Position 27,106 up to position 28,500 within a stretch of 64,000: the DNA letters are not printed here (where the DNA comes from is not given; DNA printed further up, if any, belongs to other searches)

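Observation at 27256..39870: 12.6-kb single gene for a ~4200-aa modular surface protein combining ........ repeats, Flg_new repeats and a 14-blade RCC1 propeller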

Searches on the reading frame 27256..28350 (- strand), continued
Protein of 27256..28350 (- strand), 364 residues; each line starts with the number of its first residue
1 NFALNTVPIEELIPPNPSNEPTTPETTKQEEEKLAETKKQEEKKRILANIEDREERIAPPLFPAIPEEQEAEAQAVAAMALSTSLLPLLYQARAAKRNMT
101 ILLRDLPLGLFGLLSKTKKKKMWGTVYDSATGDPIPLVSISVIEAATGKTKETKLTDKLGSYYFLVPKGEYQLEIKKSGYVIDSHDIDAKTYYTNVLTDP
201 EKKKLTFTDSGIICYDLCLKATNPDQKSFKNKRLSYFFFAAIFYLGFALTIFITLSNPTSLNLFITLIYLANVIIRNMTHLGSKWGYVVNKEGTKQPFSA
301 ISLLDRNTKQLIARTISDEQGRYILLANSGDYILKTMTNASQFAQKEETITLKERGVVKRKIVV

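Call 98: list_cluster_members(proteins=[P0009, P0022, P0030, P0032, P0045, P0072, P0073, P0097, P0119, P0122])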
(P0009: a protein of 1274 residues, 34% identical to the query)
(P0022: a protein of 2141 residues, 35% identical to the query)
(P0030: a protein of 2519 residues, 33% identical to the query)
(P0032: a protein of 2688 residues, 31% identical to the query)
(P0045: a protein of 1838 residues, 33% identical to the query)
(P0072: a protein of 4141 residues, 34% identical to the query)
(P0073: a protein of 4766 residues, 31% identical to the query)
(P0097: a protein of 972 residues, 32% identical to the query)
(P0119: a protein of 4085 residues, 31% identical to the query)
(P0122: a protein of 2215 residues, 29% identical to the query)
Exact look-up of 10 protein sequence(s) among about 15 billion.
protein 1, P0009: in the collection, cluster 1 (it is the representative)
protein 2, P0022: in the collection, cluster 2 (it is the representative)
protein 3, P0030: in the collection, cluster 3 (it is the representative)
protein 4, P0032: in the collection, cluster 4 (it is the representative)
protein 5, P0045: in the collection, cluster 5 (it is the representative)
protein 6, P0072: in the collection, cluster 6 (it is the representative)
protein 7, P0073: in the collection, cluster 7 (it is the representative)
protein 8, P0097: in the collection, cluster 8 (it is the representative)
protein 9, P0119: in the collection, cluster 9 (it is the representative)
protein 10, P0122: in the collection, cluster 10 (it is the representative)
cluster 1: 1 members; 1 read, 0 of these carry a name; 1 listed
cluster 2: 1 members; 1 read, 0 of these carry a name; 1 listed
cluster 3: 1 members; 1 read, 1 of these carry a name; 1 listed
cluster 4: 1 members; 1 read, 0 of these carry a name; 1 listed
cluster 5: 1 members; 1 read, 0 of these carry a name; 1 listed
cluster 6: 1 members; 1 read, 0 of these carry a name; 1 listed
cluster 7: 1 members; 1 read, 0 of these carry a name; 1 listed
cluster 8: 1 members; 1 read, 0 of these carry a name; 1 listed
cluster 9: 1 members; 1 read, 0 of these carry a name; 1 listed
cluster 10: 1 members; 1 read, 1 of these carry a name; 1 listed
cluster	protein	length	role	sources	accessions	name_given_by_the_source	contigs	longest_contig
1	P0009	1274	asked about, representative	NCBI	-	-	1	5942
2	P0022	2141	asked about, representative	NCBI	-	-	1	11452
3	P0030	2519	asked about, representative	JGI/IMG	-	hypothetical protein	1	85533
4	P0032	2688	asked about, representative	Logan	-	-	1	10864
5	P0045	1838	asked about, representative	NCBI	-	-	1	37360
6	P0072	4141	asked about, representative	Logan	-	-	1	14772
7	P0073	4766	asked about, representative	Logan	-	-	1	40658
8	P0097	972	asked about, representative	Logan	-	-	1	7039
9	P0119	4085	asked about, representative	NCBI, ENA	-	-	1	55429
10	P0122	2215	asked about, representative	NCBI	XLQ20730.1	MAG: SBBP repeat-containing protein [Candidatus Moraniibacteriota bacterium]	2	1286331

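Call 99: search_protein_families(library=pfam, proteins=[P0107, P0119], max_evalue=0.00001)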
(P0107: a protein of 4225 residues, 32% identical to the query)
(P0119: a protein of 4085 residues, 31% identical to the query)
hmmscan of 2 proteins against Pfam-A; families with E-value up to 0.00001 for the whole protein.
P0107 (4225 aa): 3 families
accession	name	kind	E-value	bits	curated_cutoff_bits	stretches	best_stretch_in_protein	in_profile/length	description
PF01833.30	TIG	-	4.8e-57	190.3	20.9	3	629-710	1-84/84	IPT/TIG domain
PF10102.14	DUF2341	-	1.2e-25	90.2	23.4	1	320-401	1-83/84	Domain of unknown function (DUF2341)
PF13715.12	CarbopepD_reg_2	-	3.2e-09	37.1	32.2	0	4148-4201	3-52/88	CarboxypepD_reg-like domain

P0119 (4085 aa): 8 families
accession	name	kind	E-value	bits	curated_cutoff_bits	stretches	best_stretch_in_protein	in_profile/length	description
PF25778.1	DUF7948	-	1.1e-40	140.5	27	1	104-328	1-214/214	Domain of unknown function (DUF7948)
PF09134.16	Invasin_D3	-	2.3e-20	73.3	33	3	2825-2910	2-88/98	Invasin, domain 3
PF00630.25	Filamin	-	9.2e-16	58.9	26.9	1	2837-2907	17-85/93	Filamin/ABP280 repeat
PF06739.17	SBBP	-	8.9e-14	51.6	20.5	0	671-705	3-38/38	Beta-propeller repeat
PF00028.23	Cadherin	-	2.3e-13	50.8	28.8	0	3455-3530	3-80/93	Cadherin domain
PF13620.12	CarboxypepD_reg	-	3e-08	34.3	32.3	1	3833-3925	3-81/82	Carboxypeptidase regulatory-like domain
PF13948.11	DUF4215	-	1e-06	29.4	27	1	3728-3758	18-47/47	Domain of unknown function (DUF4215)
PF13715.12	CarbopepD_reg_2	-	8.1e-06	26.2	32.2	0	3834-3895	3-59/88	CarboxypepD_reg-like domain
